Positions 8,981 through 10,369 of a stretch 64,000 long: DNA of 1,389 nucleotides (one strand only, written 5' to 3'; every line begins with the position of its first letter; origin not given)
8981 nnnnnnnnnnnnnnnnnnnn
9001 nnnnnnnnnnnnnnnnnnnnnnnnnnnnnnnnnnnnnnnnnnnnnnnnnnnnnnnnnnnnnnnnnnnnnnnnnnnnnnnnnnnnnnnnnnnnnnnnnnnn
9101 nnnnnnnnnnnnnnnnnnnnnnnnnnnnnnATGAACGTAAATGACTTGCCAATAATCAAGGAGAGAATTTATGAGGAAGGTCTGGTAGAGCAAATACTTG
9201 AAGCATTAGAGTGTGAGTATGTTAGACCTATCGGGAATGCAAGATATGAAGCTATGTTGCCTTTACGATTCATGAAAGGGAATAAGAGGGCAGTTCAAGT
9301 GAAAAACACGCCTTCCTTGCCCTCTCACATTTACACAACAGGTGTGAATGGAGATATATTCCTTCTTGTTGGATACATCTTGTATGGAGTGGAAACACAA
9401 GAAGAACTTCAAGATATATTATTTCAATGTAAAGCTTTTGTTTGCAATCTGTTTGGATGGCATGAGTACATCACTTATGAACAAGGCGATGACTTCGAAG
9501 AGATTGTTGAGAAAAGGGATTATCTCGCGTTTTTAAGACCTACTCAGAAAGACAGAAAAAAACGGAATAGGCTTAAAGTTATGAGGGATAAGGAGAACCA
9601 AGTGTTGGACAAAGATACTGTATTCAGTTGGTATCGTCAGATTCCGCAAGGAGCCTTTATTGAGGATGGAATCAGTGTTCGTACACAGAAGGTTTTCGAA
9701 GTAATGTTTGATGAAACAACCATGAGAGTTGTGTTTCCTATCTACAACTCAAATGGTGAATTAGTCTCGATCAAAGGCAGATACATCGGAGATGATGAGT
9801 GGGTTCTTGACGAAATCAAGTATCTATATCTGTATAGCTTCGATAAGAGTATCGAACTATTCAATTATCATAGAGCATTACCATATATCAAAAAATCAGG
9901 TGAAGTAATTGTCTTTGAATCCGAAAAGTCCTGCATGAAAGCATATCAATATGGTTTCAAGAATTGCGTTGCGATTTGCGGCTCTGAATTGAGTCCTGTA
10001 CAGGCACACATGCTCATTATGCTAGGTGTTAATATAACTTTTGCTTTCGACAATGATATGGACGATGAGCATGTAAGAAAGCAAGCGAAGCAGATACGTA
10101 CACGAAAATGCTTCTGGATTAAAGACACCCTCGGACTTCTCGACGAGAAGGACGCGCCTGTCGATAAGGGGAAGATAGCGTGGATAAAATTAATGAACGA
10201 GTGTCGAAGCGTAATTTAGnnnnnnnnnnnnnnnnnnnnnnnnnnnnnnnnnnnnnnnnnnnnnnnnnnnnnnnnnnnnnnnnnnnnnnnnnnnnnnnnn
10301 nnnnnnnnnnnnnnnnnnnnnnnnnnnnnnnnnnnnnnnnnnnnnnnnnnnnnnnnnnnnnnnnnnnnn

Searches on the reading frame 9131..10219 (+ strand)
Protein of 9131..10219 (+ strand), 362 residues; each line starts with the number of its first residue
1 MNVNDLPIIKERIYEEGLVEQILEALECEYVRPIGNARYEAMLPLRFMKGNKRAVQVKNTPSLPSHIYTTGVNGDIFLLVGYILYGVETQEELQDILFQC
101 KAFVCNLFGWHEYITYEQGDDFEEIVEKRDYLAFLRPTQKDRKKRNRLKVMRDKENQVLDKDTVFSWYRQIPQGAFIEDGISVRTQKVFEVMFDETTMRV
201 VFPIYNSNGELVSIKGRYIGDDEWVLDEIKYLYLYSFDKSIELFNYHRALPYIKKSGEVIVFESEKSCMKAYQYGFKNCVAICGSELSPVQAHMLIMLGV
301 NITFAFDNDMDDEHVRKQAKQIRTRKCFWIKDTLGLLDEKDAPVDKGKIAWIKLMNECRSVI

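Call 39: search_protein_families(library=phrogs, proteins=[window:9131-10219:+], max_evalue=0.00001)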
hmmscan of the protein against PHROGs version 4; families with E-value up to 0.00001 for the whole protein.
window:9131-10219:+ (362 aa): 4 families
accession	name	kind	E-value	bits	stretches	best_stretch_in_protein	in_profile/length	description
phrog_47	-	DNA, RNA and nucleotide metabolism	4.5e-39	135.7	1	96-342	75-318/947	DNA primase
phrog_6444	-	DNA, RNA and nucleotide metabolism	2.6e-19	70.5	1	177-309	183-312/577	DNA primase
phrog_239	-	DNA, RNA and nucleotide metabolism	5.1e-10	39.9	1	165-329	107-282/801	DNA primase/helicase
phrog_22657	-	unknown function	3.8e-09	35.8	1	191-322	190-322/1185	-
